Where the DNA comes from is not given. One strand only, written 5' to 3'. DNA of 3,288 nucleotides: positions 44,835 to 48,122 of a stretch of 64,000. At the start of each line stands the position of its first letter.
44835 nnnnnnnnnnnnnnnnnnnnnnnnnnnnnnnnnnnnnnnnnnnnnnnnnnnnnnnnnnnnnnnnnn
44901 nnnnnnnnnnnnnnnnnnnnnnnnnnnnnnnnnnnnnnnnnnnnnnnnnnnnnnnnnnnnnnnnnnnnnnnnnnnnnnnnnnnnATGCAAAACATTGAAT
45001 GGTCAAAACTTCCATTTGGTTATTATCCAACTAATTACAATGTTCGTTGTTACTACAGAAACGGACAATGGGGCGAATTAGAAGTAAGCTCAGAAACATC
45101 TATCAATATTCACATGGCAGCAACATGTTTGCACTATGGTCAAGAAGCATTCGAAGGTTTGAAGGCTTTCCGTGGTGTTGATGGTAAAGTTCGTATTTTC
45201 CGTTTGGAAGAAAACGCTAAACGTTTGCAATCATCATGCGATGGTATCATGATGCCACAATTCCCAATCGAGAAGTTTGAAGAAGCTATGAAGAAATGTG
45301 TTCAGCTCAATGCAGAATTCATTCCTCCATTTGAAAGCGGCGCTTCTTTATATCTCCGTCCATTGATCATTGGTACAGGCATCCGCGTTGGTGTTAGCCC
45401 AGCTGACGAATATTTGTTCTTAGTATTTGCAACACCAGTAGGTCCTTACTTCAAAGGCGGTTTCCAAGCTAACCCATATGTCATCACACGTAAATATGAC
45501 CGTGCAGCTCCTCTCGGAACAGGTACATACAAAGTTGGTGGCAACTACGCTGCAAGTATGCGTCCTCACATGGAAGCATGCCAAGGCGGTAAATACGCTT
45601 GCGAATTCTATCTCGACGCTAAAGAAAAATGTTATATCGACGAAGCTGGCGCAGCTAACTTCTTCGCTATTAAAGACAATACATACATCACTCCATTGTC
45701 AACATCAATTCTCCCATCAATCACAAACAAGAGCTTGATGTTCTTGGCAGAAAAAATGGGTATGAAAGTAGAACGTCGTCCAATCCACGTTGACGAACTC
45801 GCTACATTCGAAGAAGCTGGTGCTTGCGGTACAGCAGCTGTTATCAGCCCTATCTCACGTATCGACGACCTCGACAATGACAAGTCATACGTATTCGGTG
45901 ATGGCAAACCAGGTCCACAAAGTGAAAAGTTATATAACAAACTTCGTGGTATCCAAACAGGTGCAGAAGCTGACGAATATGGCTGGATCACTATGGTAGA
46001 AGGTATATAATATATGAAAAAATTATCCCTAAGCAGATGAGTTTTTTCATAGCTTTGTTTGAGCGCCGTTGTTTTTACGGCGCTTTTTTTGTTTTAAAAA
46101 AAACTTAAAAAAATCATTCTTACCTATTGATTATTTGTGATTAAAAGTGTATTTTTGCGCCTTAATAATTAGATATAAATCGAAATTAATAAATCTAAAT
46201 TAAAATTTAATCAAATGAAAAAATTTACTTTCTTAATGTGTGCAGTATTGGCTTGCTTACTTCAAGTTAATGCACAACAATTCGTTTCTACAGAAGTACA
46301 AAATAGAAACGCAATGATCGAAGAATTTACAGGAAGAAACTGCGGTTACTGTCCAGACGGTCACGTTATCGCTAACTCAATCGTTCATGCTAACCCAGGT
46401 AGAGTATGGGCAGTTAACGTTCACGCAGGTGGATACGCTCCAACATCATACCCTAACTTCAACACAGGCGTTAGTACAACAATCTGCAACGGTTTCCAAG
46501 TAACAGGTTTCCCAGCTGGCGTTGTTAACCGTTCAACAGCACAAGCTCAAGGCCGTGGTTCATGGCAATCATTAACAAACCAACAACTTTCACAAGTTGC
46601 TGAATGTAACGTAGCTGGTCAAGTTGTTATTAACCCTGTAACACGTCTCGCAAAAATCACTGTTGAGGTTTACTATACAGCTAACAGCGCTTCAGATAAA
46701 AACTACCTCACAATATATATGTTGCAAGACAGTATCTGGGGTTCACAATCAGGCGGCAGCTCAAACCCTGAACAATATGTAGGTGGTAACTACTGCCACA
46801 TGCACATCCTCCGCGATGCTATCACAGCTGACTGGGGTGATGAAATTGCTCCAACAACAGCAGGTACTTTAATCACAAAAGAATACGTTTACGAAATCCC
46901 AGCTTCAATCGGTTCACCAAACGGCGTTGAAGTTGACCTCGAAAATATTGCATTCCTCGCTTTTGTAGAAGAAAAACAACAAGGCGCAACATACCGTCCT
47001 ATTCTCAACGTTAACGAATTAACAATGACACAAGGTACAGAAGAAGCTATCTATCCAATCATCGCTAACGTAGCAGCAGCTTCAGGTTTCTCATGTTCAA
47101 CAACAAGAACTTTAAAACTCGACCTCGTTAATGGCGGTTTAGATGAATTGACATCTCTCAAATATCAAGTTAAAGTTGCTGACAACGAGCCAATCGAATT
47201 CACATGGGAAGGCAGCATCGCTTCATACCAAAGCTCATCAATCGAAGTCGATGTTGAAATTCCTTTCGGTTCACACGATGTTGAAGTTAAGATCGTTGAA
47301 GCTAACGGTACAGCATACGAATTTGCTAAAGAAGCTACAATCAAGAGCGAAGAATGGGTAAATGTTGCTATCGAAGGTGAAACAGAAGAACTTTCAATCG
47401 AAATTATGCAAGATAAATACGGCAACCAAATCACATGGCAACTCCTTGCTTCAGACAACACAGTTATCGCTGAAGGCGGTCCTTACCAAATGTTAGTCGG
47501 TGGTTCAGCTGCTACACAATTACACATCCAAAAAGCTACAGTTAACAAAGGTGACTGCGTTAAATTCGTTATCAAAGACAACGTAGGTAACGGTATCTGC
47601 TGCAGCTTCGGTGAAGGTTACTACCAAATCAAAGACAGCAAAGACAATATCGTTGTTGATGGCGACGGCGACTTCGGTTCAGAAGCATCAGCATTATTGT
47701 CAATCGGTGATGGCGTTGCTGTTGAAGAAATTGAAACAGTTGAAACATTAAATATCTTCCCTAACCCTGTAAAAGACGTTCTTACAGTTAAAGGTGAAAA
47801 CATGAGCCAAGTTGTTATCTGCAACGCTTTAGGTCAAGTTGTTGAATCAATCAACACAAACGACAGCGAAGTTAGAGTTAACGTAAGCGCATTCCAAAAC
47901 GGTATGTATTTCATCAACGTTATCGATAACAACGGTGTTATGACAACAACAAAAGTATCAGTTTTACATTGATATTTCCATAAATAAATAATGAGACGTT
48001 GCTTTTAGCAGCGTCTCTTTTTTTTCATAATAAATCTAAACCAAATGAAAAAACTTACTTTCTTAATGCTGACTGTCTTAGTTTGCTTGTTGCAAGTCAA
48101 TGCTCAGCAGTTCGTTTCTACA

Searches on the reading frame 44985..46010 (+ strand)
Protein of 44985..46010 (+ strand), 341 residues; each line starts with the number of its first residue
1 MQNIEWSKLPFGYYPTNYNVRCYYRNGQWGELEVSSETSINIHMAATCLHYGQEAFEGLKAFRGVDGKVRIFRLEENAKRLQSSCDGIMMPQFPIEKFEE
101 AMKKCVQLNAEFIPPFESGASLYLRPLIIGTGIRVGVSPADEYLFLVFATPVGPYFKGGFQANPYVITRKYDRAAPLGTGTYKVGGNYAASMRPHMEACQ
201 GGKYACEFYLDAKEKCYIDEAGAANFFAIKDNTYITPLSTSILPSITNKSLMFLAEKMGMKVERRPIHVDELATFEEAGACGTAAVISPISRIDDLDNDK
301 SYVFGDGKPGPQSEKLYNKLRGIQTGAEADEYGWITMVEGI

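Call 67: search_protein_families(library=pfam, proteins=[window:44985-46010:+], max_evalue=0.0001)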
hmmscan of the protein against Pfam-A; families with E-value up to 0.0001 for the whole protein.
window:44985-46010:+ (341 aa): 1 family
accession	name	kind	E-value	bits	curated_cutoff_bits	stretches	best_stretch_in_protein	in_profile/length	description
PF01063.24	Aminotran_4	-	1.6e-31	110.4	28.5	1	55-293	2-223/223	Amino-transferase class IV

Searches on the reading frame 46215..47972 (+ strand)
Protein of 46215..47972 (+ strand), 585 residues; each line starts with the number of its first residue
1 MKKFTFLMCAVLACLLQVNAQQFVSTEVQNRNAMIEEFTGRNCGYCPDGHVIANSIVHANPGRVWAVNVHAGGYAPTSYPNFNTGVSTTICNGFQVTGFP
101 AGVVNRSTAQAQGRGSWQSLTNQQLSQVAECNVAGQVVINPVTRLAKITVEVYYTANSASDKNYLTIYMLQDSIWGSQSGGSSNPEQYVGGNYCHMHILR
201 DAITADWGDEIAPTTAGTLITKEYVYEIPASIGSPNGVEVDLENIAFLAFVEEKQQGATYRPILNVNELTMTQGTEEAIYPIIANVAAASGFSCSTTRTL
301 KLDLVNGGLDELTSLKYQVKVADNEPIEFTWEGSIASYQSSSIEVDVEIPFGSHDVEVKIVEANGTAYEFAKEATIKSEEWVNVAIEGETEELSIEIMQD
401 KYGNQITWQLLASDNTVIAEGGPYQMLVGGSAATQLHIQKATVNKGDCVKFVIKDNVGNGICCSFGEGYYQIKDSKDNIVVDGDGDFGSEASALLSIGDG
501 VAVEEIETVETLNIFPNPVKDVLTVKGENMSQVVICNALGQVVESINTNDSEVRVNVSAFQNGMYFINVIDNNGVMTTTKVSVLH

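Call 4: search_protein_families(library=pfam, proteins=[window:46215-47972:+], max_evalue=0.01)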
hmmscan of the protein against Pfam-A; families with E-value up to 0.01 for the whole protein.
window:46215-47972:+ (585 aa): 3 families
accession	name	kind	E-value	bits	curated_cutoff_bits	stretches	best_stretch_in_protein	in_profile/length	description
PF11551.14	Omp28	-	1.9e-20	73.9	34.9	1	92-257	6-157/171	Outer membrane protein Omp28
PF18962.6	Por_Secre_tail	-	8.7e-13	48.8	27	1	514-581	1-73/75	Secretion system C-terminal sorting domain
PF24872.1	DUF2110_N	-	0.0029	18.1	28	1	375-404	39-68/72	DUF2110 N-terminal domain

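Call 6: search_protein_families(library=ncbifam, proteins=[window:46215-47972:+], max_evalue=0.01)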
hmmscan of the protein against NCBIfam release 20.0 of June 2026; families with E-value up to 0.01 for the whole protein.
window:46215-47972:+ (585 aa): 4 families
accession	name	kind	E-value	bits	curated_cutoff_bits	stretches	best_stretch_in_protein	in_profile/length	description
NF033782.1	lipoprot_Omp28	subfamily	4.6e-27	94.9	150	1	14-232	19-235/264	Omp28 family outer membrane lipoprotein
TIGR04183.1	Por_Secre_tail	domain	3.8e-11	42.8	23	1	514-582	1-70/72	T9SS type A sorting domain-containing protein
NF045500.1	Omp28_seleno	equivalog_domain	5.8e-11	42.4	200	1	30-193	38-209/377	Omp28-related selenoprotein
NF050177.1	TapA_OM_Porphy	equivalog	0.0055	15.5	500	1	503-576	461-537/544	TapA/TapC family T9SS-dependent outer membrane protein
